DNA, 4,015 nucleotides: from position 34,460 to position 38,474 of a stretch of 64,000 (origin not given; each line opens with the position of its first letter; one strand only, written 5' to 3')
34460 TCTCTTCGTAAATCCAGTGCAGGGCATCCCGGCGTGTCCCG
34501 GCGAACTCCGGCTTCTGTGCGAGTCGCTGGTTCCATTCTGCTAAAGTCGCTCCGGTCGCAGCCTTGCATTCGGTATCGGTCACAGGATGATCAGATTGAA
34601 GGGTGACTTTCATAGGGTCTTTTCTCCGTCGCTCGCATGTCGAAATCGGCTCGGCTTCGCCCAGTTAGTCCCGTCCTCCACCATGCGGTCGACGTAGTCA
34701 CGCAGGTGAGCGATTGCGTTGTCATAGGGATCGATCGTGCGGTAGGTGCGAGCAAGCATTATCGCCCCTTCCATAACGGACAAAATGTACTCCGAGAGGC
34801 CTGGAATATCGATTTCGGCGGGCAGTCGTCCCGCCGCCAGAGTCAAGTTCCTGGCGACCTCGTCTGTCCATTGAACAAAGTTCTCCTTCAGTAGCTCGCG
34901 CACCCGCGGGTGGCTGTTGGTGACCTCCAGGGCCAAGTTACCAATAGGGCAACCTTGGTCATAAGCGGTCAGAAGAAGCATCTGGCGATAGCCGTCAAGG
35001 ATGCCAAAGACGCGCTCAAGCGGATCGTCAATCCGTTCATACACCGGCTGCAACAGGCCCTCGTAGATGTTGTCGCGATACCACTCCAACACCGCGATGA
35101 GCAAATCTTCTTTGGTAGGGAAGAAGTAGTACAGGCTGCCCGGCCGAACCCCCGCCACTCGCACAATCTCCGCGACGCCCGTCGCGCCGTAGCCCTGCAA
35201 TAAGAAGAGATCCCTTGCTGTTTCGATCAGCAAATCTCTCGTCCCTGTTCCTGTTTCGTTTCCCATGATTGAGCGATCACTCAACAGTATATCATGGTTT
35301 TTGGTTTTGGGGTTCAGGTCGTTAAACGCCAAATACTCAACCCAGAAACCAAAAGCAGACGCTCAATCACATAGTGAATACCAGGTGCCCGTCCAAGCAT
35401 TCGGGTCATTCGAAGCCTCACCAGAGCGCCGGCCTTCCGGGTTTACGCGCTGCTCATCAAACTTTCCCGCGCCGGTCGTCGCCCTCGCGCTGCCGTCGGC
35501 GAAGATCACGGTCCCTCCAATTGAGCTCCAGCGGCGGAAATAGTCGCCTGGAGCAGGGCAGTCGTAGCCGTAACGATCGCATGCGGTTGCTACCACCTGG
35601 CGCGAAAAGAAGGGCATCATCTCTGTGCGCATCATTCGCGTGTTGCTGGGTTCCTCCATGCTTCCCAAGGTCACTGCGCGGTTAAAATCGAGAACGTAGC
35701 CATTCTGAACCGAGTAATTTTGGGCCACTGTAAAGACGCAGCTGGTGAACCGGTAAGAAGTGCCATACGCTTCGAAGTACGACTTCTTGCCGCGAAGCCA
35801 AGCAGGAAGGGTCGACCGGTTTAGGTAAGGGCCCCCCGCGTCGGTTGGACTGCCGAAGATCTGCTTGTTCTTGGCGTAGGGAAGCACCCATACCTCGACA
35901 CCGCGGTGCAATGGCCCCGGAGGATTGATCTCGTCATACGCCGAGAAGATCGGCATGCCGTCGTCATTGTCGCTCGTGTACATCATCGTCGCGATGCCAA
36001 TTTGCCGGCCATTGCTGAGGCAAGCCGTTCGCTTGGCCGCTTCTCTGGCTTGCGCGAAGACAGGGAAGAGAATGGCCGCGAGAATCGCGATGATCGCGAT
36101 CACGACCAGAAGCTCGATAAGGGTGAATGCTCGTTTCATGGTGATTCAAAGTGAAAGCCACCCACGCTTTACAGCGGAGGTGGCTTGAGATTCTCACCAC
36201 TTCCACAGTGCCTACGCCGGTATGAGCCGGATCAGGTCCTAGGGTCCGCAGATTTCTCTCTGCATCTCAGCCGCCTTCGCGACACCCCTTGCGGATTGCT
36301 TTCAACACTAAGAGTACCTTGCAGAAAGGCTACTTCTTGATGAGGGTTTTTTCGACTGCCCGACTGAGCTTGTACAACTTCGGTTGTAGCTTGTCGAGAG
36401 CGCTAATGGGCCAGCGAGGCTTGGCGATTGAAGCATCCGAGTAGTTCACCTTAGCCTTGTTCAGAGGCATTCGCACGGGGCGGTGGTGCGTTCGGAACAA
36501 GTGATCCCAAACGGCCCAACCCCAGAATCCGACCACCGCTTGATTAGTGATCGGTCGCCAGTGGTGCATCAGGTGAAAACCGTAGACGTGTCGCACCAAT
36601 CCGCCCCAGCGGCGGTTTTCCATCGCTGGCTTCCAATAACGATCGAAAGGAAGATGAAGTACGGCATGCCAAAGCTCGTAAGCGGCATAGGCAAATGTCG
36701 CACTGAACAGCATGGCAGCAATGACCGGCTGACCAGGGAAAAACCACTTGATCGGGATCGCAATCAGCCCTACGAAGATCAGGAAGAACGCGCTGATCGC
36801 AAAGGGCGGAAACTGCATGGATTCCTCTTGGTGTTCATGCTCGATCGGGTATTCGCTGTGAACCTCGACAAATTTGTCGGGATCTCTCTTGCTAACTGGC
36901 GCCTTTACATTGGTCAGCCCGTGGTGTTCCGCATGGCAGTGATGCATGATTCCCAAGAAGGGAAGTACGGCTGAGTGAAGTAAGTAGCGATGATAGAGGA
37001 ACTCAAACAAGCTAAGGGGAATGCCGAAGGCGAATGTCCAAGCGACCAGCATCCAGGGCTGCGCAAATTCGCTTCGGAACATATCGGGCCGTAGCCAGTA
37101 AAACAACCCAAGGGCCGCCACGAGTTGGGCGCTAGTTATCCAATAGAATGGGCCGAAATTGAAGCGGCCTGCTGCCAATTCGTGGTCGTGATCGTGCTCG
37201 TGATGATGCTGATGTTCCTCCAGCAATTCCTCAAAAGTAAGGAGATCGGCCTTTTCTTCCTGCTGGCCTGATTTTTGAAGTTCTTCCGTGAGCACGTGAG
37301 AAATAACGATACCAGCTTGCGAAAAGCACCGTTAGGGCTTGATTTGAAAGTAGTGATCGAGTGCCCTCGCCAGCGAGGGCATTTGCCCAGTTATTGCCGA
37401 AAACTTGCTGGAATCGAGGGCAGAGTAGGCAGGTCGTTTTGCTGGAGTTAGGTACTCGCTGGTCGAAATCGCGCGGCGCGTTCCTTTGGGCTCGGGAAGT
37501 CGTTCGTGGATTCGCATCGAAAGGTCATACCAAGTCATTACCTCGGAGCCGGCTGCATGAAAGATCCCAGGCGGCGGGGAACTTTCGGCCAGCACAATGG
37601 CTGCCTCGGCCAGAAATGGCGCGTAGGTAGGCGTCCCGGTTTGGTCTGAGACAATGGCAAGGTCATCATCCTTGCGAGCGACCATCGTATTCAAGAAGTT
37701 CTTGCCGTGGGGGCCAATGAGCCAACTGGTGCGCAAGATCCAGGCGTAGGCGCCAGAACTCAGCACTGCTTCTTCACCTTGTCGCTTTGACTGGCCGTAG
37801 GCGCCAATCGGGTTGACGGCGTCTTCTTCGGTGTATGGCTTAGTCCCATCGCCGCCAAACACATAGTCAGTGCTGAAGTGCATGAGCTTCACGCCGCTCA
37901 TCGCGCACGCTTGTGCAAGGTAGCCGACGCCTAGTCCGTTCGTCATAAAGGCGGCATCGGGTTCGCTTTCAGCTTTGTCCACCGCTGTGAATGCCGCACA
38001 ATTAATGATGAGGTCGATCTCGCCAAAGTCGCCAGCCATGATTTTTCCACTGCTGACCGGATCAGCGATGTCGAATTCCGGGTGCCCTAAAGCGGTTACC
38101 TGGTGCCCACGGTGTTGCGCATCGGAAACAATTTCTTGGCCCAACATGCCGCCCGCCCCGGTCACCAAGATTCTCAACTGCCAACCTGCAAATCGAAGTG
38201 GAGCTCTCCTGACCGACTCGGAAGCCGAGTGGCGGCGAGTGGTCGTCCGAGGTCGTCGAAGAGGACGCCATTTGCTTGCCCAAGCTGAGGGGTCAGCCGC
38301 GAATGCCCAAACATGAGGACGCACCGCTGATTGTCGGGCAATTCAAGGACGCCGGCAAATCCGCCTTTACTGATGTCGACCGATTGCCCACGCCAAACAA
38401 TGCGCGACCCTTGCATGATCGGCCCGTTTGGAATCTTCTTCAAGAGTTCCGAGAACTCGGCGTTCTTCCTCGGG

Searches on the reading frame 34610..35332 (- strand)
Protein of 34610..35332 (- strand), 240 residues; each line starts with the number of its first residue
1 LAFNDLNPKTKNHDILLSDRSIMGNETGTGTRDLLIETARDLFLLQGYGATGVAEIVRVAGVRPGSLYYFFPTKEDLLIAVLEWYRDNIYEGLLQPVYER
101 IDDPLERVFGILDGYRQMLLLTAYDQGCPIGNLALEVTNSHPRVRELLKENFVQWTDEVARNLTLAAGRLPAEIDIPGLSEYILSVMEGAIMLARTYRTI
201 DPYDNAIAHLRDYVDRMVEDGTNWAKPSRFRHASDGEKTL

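Call 7: search_protein_families(library=pfam, proteins=[window:34610-35332:-], max_evalue=0.01)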
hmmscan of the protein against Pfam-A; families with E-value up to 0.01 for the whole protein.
window:34610-35332:- (240 aa): 4 families
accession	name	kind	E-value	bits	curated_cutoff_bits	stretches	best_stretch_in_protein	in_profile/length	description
PF16925.10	TetR_C_13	-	1.6e-17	64.3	27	1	104-210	1-109/109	Tetracyclin repressor-like, C-terminal domain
PF21993.1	TetR_C_13_2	-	1.9e-14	54.2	27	1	104-207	1-101/103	Transcriptional regulator LmrA/YxaF-like, C-terminal domain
PF00440.29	TetR_N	-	2.2e-14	53.4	24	1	35-81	1-47/47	Bacterial regulatory proteins, tetR family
PF13977.11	TetR_C_6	-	0.00039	21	27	1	140-218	35-114/115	BetI-type transcriptional repressor, C-terminal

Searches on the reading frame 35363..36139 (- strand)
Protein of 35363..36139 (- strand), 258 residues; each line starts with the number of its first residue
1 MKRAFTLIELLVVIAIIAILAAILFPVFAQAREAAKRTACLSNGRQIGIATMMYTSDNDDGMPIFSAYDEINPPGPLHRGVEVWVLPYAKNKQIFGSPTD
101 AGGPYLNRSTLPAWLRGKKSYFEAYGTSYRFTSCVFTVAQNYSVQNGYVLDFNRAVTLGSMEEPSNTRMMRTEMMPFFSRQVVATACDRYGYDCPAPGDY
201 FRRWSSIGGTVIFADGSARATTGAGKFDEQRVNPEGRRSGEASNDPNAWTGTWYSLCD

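Call 5: search_protein_families(library=ncbifam, proteins=[window:35363-36139:-], max_evalue=0.01)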
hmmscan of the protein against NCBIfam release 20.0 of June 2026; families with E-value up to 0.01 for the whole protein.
window:35363-36139:- (258 aa): 12 families
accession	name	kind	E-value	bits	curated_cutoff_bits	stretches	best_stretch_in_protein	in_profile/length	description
TIGR02532.1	IV_pilin_GFxxxE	domain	5.5e-08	32.3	16.3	1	2-24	1-23/24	prepilin-type N-terminal cleavage/methylation domain-containing protein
NF041775.1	typeIV_PilA_Myxo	equivalog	5.1e-07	29.9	400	1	2-59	10-67/214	type IV pilin protein PilA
NF040999.1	pilin_ComGC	equivalog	1.7e-06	28.1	75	1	3-54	2-53/84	competence type IV pilus major pilin ComGC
NF007862.0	PRK10574.1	equivalog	1.9e-06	28.1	138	1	2-31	4-33/145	prepilin peptidase-dependent pilin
TIGR01710.1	typeII_sec_gspG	equivalog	2.4e-06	27.6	88.85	1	3-58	1-56/134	type II secretion system major pseudopilin GspG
TIGR02596.1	TIGR02596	subfamily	2.6e-06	27.6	70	1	5-86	1-85/196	Verru_Chthon cassette protein D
TIGR01708.2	typeII_sec_gspH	equivalog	3.6e-05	23.8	80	1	3-34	2-36/169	type II secretion system minor pseudopilin GspH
NF041013.1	T4P_ComGE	equivalog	0.00014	21.9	49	1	3-35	4-36/83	competence type IV pilus minor pilin ComGE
TIGR02599.1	TIGR02599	subfamily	0.00093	18.5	256.5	1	4-39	1-36/361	Verru_Chthon cassette protein C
NF040982.1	ComGD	equivalog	0.003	17.9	70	1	2-30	1-29/139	competence type IV pilus minor pilin ComGD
TIGR01711.1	gspJ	equivalog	0.0037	17.1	64.85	1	4-34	2-32/192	type II secretion system minor pseudopilin GspJ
NF041002.1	pilin_ComGF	equivalog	0.008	16.4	80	0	3-35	2-34/139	competence type IV pilus minor pilin ComGF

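Call 7: search_protein_families(library=pfam, proteins=[window:35363-36139:-], max_evalue=0.01)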
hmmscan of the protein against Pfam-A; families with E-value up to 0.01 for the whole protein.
window:35363-36139:- (258 aa): 2 families
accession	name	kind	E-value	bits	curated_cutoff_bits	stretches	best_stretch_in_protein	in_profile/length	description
PF07963.17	N_methyl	-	1.9e-07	30.8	21.2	1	2-25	4-27/27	Prokaryotic N-terminal methylation motif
PF07596.16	SBP_bac_10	-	1.1e-05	26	23.3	1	30-58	2-30/268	Protein of unknown function (DUF1559)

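Call 69: find_homologous_proteins(query=window:35363-36139:-, max_evalue=1e-10)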
Query window:35363-36139:- (258 aa): 7894 proteins with E <= 1e-10 among 8000 candidates; the best 120 are listed.
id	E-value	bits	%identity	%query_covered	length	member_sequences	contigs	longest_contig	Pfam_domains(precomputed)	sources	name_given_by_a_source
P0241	2.4e-159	547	90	100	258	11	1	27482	PF07963.18,PF07596.17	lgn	-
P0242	1.9e-146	505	83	100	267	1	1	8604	PF07963.18,PF07596.17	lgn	-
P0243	5.8e-144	497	82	100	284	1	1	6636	PF07963.18,PF07596.17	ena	-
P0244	3.3e-137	474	78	100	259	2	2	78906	PF07963.18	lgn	-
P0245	8.2e-131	453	76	100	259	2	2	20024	PF07963.18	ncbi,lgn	-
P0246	2.0e-128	446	74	100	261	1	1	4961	PF07963.18,PF07596.17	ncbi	-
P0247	1.2e-124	433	74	100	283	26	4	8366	PF07963.18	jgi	jgi:prepilin-type N-terminal cleavage/methylation domain-containing protein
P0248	1.7e-118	413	69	100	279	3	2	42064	PF07963.18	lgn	-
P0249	4.3e-112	392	69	100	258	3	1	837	PF07963.18,PF07596.17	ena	-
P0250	3.1e-109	383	64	100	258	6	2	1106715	PF07963.18,PF07596.17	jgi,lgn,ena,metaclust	metaclust:\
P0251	9.0e-101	355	63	100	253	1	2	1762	PF07963.18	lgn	-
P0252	2.1e-100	354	62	100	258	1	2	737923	PF07963.18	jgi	jgi:prepilin-type N-terminal cleavage/methylation domain-containing protein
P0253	3.4e-99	350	62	100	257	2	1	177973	PF07963.18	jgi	jgi:prepilin-type N-terminal cleavage/methylation domain-containing protein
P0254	5.6e-99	349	62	99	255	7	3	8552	PF07963.18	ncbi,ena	-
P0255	3.3e-98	347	62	100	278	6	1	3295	PF07963.18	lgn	-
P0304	3.8e-91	323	59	100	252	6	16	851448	PF07963.18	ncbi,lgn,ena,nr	ncbi:MAG TPA: prepilin-type N-terminal cleavage/methylation domain-containing protein [Fimbriimonada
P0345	4.3e-87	310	58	99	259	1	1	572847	PF07963.18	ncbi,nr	ncbi:MAG: prepilin-type N-terminal cleavage/methylation domain-containing protein [Armatimonadetes b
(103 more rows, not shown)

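Call 70: find_encoding_contigs(protein=P0250, flank=3000, max_places=1)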
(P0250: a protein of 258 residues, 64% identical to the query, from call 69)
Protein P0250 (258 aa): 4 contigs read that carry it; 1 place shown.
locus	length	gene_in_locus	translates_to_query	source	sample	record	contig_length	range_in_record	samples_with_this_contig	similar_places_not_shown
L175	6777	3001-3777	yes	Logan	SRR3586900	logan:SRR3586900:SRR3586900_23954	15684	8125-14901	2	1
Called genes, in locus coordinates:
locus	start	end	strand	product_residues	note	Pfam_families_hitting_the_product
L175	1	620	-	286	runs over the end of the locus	-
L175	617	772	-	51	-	-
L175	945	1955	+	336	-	PF00180:Iso_dh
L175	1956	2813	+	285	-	PF01370:Epimerase, PF04321:RmlD_sub_bind, PF16363:GDP_Man_Dehyd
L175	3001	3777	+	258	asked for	PF07963:N_methyl (weak), PF07596:SBP_bac_10 (weak)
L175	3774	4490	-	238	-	PF01255:Prenyltransf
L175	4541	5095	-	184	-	PF01765:RRF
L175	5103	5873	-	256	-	PF00696:AA_kinase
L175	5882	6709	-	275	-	PF00889:EF_TS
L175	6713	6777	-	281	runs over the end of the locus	?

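Call 71: find_encoding_contigs(protein=P0304, flank=3000, max_places=1)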
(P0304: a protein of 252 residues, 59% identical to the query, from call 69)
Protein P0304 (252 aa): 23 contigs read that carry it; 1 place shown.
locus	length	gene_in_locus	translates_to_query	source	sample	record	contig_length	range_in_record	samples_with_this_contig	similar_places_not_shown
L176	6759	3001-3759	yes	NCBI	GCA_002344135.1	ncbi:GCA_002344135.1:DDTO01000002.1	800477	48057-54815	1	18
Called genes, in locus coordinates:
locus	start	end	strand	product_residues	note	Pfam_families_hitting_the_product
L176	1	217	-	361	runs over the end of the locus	PF13480:Acetyltransf_6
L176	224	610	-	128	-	PF01641:SelR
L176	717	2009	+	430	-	PF00079:Serpin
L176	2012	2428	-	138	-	PF13192:Thioredoxin_3 (weak)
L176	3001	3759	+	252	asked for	PF07963:N_methyl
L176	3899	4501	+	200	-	PF00574:CLP_protease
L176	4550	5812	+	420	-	PF06689:zf-C4_ClpX, PF05496:RuvB_N (faint), PF01078:Mg_chelatase (faint), PF13401:AAA_22 (faint), PF00004:AAA, PF07724:AAA_2, PF07728:AAA_5 (weak), PF10431:ClpB_D2-small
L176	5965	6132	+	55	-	PF00471:Ribosomal_L33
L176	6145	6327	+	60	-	PF01783:Ribosomal_L32p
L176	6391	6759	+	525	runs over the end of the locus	PF07995:GSDH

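Call 72: find_encoding_contigs(protein=P0345, flank=3000, max_places=1)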
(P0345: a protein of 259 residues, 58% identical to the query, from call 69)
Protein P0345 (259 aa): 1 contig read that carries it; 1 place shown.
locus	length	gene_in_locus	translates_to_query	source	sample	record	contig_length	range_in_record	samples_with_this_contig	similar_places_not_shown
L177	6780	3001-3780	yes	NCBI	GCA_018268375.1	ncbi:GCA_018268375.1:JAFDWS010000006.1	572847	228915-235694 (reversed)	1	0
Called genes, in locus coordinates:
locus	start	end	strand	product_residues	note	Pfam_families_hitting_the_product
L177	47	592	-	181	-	PF14237:GYF_2, PF05154:TM2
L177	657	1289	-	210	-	PF00702:Hydrolase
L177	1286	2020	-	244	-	PF01261:AP_endonuc_2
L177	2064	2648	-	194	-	-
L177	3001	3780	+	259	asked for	PF07963:N_methyl (weak)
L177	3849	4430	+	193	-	PF02525:Flavodoxin_2, PF03358:FMN_red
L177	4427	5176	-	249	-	PF13489:Methyltransf_23 (weak), PF08241:Methyltransf_11, PF08242:Methyltransf_12, PF13649:Methyltransf_25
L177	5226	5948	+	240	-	PF01427:Peptidase_M15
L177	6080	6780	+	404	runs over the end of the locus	PF00266:Aminotran_5, PF01053:Cys_Met_Meta_PP (weak)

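Call 83: predict_structure(alignment_id=A3)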
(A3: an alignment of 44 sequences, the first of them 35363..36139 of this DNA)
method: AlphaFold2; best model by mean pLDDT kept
length: 258 residues; sequences in the alignment: 44
mean_pLDDT: 85.1   pTM: 0.80
mean pLDDT of the five models: 85.1, 84.2, 84.1, 83.4, 81.8
residues with pLDDT >= 90: 140; 70-90: 77; 50-70: 26; < 50: 15
segments of 3 or more residues with pLDDT < 50: 179-183, 195-202
pLDDT, mean of each block of 10 residues (from residue 1): 71 93 89 87 95 97 94 90 94 90 77 88 92 96 92 96 96 66 52 47 62 95 86 95 87 87
secondary structure, 60 per line:
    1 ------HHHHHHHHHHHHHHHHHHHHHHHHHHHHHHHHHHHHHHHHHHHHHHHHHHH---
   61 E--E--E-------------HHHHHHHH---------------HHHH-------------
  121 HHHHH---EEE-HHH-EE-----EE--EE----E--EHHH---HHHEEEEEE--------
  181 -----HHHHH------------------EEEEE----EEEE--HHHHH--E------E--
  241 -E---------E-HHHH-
elements in order: H7-57 H81-88 H104-107 H121-125 E129-131 E167-172 H186-190 E209-213 E218-221 H224-228 H254-257

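Call 86: fold_search(model_id=the predicted structure, library=pdb)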
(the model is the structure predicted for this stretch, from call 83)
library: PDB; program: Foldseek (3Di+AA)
matches with E <= 10: 13; with E <= 0.001: 0
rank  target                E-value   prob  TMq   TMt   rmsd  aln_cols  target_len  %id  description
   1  8tj2_A                3.4e-01  0.35  0.20  0.24   9.5       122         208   23  CryoEM structure of Myxococcus xanthus type IV pilus (released 2023-08-09)
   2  6xxd_A                4.3e-01  0.82  0.19  0.35   2.7        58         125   46  CryoEM structure of the type IV pilin PilA4 from Thermus thermophilus (released 2020-03-11)
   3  5vxx_A                1.5e+00  0.23  0.17  0.25   4.4        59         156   34  Cryo-EM reconstruction of Neisseria gonorrhoeae Type IV pilus (released 2017-07-12)
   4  8oix_L                5.9e+00  0.01  0.06  0.07   8.1        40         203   22  CryoEM structure of 20S Trichomonas vaginalis proteasome in complex with proteasome inhibitor Salinosporamid A (released 2024-04-10)
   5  5cz8_K                7.6e+00  0.01  0.08  0.09  10.1        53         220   15  Yeast 20S proteasome beta5-L(-49)S-K33A mutant in complex with Carfilzomib (released 2016-03-23)
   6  5cz8_Y                7.6e+00  0.01  0.08  0.09  10.1        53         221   15  Yeast 20S proteasome beta5-L(-49)S-K33A mutant in complex with Carfilzomib (released 2016-03-23)
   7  8v5c_A                8.0e+00  0.01  0.14  0.18  15.7       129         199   14  IpaD (122-321) Bound to Deoxycholate (released 2024-08-21)
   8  8ysx_C                8.0e+00  0.01  0.06  0.08   5.4        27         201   15  canine immunoproteasome 20S subunit in complex with compound 2 (released 2024-07-31)
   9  6e5b_K                8.6e+00  0.01  0.06  0.08   5.5        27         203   15  Human Immunoproteasome 20S particle in complex with compound 1 (released 2019-09-11)
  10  2cnq                  8.6e+00  0.00  0.09  0.08  17.0       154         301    7  Atomic resolution structure of SAICAR-synthase from Saccharomyces cerevisiae complexed with ADP, AICAR, succinate (released 2006-06-08)
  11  6kr1_E                9.1e+00  0.01  0.06  0.08   4.2        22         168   23  ATP dependent protease HslV from Staphylococcus aureus (released 2020-07-15)
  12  8qyd_F                9.7e+00  0.12  0.18  0.19   3.1        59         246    8  Zorya anti-bacteriophage defense system ZorAB (released 2024-11-06)
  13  5cz9_K                9.7e+00  0.01  0.08  0.09  10.1        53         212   15  Yeast 20S proteasome beta5-D17N mutant in complex with Carfilzomib; Propeptide expressed in trans (released 2016-03-23)
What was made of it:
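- Tried and rejected: Only the N-terminal pilin helix matched known pilins (call 86).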

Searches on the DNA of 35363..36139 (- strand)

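Call 73: search_rna_families(sources=[L175, L176, L177], threshold=gathering)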
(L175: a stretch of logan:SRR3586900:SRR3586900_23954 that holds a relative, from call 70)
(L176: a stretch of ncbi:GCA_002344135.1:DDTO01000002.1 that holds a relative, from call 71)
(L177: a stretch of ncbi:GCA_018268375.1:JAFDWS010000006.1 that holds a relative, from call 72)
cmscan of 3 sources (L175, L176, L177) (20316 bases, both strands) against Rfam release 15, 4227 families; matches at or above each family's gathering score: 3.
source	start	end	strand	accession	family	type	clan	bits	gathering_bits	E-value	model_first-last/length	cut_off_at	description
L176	2829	2938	+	RF00059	TPP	Cis-reg; riboswitch;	-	72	54.3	1e-12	1-105/105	no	TPP riboswitch aptamer (THI element)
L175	2817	2932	+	RF00059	TPP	Cis-reg; riboswitch;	-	61.5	54.3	3.9e-10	1-105/105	no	TPP riboswitch aptamer (THI element)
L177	2832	2939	+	RF00059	TPP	Cis-reg; riboswitch;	-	61.5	54.3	3.8e-10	1-105/105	no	TPP riboswitch aptamer (THI element)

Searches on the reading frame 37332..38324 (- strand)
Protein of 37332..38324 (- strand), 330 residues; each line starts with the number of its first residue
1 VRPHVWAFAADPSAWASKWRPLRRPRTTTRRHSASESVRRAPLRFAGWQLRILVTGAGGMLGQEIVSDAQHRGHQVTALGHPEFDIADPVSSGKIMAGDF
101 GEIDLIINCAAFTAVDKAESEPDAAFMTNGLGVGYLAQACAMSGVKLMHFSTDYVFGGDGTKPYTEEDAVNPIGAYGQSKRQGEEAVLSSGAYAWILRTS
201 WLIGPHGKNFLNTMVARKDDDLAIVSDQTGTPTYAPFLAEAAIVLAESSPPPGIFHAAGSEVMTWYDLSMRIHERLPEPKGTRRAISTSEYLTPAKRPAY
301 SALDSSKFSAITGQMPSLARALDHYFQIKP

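Call 7: search_protein_families(library=pfam, proteins=[window:37332-38324:-], max_evalue=0.01)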
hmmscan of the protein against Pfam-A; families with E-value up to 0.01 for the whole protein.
window:37332-38324:- (330 aa): 7 families
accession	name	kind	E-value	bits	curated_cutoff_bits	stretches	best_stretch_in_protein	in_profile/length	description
PF04321.23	RmlD_sub_bind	-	4e-82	276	27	1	51-322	2-278/287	RmlD substrate binding domain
PF01370.27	Epimerase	-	1.8e-23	83.6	20.9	1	52-215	1-186/240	NAD dependent epimerase/dehydratase family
PF16363.11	GDP_Man_Dehyd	-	1.5e-12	48.1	27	1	83-187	58-164/332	GDP-mannose 4,6 dehydratase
PF02719.21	Polysacc_synt_2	-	7.7e-08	32.3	20.2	1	102-190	77-152/293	Polysaccharide biosynthesis protein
PF07993.18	NAD_binding_4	-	8.7e-06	25.5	20.1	1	102-204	88-209/258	Male sterility protein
PF01073.25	3Beta_HSD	-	0.00014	21.5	22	1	100-242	64-225/280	3-beta hydroxysteroid dehydrogenase/isomerase family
PF13460.12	NAD_binding_10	-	0.00042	20.7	27.2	1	56-206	1-150/184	NAD(P)H-binding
